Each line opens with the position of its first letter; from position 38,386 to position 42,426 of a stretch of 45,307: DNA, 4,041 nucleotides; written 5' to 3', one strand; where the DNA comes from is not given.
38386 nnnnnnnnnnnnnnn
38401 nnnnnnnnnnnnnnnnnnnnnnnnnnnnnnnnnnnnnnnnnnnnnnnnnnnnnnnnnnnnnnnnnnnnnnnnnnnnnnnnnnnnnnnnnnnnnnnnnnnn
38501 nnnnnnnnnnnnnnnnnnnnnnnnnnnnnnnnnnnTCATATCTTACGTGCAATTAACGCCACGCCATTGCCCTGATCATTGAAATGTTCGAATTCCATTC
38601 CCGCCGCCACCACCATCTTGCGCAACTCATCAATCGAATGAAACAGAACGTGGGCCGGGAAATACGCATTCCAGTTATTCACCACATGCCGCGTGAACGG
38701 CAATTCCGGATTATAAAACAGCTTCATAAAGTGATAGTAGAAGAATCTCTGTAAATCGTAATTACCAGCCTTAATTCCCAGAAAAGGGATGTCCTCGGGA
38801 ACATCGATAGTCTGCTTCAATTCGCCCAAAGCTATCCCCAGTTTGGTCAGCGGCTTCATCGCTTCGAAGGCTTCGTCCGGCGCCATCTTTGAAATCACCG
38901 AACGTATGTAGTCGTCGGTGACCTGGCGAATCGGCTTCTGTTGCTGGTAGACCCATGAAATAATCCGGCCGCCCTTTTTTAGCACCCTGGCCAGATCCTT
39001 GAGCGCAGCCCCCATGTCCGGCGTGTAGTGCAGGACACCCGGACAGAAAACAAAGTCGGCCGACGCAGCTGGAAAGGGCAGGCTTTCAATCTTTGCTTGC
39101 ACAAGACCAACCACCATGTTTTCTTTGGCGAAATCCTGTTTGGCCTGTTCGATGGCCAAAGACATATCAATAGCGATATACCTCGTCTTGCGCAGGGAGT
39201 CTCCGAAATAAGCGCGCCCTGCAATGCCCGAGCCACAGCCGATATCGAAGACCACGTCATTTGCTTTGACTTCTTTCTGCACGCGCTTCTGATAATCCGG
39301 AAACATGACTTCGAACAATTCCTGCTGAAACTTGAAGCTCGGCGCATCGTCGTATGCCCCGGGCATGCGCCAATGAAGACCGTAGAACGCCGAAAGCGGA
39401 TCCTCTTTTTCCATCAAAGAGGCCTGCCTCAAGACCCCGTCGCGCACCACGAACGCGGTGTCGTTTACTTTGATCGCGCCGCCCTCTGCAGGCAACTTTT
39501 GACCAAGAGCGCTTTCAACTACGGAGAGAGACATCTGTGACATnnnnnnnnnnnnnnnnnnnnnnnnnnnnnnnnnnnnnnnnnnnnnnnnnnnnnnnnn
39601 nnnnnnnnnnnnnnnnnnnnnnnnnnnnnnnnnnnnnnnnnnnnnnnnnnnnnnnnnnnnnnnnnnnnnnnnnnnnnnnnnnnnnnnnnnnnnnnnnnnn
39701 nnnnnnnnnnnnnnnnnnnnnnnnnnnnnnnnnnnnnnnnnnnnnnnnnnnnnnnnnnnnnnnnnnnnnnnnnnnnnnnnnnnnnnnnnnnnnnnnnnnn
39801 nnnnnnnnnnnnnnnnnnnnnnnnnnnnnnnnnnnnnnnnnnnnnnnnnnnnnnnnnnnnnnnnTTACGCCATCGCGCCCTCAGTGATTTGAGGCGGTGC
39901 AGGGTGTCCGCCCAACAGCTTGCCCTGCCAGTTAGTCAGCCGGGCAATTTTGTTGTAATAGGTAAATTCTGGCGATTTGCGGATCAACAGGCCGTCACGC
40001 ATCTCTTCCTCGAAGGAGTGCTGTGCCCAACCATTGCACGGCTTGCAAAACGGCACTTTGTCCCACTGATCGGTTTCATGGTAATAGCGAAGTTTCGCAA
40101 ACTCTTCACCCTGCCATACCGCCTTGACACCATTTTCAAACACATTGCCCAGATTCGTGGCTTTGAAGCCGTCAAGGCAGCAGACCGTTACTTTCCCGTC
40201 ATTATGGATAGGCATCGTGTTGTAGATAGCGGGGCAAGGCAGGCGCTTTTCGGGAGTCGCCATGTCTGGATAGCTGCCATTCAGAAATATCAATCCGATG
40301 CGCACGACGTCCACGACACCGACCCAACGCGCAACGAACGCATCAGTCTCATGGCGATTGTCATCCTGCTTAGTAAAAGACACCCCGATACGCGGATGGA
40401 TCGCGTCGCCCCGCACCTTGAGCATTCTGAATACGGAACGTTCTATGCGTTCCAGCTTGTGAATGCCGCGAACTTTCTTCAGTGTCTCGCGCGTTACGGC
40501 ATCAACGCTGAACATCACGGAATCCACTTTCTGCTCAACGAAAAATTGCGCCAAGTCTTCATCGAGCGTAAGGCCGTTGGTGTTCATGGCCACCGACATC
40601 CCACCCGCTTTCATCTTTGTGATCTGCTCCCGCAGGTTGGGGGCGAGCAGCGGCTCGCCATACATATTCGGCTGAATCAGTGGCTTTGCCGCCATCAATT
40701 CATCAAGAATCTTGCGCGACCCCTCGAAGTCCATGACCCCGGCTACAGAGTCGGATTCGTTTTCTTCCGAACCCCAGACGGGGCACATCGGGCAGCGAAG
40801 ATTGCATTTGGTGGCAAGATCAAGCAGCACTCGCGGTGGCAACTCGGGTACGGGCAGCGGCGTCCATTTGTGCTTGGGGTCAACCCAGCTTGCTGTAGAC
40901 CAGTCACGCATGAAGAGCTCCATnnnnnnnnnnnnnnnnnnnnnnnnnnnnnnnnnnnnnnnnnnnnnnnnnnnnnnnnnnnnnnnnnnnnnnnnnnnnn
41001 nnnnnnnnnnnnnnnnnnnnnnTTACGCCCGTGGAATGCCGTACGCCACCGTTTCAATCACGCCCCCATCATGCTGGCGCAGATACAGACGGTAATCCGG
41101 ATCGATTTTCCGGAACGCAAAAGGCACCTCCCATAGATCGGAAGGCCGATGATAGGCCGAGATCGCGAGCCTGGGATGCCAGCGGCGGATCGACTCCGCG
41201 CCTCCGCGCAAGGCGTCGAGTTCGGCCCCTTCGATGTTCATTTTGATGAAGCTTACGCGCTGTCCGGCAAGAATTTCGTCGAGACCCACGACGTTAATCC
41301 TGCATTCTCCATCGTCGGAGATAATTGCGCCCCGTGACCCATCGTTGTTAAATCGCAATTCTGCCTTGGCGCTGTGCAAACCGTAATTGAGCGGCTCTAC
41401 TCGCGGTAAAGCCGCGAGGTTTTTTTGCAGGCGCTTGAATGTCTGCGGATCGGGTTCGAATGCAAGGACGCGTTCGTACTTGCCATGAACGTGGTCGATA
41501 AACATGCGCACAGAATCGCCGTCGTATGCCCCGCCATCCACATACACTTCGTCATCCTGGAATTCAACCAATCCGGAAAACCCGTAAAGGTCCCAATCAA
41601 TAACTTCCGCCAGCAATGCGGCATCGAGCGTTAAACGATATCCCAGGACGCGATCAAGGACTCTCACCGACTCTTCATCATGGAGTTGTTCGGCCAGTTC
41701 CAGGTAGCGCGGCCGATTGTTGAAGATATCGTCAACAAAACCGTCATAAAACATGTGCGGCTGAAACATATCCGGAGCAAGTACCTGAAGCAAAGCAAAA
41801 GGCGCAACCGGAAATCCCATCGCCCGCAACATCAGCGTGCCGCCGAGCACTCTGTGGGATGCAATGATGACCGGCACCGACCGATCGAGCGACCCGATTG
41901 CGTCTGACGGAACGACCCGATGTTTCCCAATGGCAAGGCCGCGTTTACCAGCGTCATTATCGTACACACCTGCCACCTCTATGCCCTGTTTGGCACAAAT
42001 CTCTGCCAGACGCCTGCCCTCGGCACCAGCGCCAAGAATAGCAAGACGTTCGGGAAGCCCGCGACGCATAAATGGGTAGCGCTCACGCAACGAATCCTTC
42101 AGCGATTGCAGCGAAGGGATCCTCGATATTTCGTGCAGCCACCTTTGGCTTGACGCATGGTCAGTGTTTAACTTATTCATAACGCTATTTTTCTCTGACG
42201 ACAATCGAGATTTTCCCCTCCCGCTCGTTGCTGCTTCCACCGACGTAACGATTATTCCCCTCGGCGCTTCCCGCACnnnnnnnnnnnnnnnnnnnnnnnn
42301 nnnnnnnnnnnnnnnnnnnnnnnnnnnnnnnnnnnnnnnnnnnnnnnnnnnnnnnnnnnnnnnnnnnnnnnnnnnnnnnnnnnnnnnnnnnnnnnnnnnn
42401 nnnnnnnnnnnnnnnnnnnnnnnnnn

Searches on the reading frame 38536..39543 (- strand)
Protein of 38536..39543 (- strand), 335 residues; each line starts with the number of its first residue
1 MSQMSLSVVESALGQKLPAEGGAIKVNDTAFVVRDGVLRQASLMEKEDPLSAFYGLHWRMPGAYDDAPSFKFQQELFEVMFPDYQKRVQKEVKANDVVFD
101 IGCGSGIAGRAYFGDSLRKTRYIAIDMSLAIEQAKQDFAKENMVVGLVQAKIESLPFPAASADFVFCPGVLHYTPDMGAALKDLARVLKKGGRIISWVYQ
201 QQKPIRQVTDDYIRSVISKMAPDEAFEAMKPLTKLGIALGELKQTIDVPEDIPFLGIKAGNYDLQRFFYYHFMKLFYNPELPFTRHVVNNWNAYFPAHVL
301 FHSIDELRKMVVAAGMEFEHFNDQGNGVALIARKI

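Call 47: search_protein_families(library=pfam, proteins=[window:38536-39543:-], max_evalue=0.0001)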
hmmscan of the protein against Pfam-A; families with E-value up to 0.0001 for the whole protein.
window:38536-39543:- (335 aa): 7 families
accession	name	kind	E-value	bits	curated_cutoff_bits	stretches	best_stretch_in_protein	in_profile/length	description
PF08241.18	Methyltransf_11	-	1.9e-19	70.5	21.2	1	100-195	2-94/95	Methyltransferase domain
PF13649.12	Methyltransf_25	-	7.5e-17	62.2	27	1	98-192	1-97/97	Methyltransferase domain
PF13847.12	Methyltransf_31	-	1.8e-14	54.1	27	1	94-200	3-113/145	Methyltransferase domain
PF08242.18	Methyltransf_12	-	8.6e-13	49.3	30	1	100-194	2-98/98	Methyltransferase domain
PF13489.12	Methyltransf_23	-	1.1e-09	38.6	27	1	79-198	8-118/164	Methyltransferase domain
PF01209.24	Ubie_methyltran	-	3e-08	33.7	20.1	1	92-197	45-152/233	ubiE/COQ5 methyltransferase family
PF03141.22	Methyltransf_29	-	2.4e-06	26.8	23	1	92-215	115-239/506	Putative S-adenosyl-L-methionine-dependent methyltransferase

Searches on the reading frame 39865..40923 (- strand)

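Call 47: search_protein_families(library=pfam, proteins=[window:39865-40923:-], max_evalue=0.0001)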
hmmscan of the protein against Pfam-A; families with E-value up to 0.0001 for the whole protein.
window:39865-40923:- (352 aa): 2 families
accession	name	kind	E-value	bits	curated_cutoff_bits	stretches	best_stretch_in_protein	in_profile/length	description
PF04055.27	Radical_SAM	-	1.5e-13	51.7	29.5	1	38-170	5-139/166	Radical SAM superfamily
PF13186.11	SPASM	-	1.4e-12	48.2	21.5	1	230-297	1-67/67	Iron-sulfur cluster-binding domain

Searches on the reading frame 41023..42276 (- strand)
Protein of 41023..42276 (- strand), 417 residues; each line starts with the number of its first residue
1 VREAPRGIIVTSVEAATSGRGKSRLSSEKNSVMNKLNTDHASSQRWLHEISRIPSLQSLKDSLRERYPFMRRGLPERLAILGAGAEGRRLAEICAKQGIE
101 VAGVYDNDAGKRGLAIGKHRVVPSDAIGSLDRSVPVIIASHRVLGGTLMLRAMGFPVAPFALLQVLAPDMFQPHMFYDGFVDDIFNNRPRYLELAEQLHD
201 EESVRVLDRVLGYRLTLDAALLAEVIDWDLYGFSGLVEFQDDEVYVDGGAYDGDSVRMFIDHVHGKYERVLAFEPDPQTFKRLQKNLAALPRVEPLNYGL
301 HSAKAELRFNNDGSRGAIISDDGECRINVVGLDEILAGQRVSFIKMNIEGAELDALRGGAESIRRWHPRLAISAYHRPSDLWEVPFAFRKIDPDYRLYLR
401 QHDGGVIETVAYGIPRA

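Call 48: search_protein_families(library=pfam, proteins=[window:41023-42276:-], max_evalue=0.0001)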
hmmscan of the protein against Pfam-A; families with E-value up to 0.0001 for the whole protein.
window:41023-42276:- (417 aa): 1 family
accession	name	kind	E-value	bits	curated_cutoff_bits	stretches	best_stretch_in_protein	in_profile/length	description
PF05050.19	Methyltransf_21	-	1.4e-17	64.8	22.7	1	247-390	1-157/173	Methyltransferase FkbM domain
